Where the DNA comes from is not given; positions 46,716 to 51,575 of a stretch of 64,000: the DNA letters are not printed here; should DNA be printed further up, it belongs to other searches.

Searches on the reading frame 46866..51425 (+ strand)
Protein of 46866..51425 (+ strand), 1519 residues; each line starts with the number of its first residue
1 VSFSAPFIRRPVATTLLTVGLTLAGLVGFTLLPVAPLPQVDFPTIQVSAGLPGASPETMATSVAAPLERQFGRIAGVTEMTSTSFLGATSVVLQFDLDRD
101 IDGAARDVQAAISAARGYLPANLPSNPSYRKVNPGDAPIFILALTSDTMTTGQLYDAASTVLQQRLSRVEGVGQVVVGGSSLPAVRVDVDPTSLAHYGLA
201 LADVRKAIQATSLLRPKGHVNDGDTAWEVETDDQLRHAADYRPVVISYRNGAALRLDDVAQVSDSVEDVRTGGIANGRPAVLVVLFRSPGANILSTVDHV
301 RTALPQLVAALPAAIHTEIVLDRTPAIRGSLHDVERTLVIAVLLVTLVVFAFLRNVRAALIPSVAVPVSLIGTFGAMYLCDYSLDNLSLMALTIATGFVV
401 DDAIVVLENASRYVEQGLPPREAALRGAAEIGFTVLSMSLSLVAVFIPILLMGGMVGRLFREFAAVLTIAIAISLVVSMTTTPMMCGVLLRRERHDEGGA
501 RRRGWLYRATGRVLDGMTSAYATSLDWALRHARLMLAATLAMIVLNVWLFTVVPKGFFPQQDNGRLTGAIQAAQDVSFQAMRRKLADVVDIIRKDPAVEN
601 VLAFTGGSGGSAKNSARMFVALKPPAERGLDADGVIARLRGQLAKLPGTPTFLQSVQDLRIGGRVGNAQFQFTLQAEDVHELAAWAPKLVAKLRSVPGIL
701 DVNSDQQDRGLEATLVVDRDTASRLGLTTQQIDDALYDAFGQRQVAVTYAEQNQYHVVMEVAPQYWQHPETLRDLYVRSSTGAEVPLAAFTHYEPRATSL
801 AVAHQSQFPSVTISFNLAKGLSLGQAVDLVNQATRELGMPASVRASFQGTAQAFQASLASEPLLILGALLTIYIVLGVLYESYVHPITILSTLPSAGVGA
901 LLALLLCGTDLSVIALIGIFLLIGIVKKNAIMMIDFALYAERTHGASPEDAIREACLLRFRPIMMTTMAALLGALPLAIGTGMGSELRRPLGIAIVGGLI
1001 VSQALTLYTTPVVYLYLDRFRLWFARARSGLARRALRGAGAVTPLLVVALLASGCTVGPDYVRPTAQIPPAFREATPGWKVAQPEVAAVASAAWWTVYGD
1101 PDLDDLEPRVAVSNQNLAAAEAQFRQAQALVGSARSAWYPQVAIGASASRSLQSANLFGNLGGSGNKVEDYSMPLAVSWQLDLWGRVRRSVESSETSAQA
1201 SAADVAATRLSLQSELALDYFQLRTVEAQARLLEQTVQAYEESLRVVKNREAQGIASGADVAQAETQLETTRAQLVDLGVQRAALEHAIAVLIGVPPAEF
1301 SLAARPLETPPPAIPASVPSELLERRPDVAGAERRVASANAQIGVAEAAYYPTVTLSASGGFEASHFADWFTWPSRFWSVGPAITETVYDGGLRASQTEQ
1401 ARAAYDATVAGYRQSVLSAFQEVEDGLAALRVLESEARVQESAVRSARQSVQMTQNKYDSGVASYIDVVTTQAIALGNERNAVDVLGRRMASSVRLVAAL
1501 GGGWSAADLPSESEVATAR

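Call 48: search_protein_families(library=pfam, proteins=[window:46866-51425:+], max_evalue=0.001)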
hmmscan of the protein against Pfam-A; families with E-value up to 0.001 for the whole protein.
window:46866-51425:+ (1519 aa): 2 families
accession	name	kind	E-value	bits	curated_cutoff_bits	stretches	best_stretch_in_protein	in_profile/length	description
PF00873.25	ACR_tran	-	0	1085.6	28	1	5-1017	3-1020/1021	AcrB/AcrD/AcrF family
PF02321.23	OEP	-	2e-47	161.9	22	2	1320-1484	6-170/187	Outer membrane efflux protein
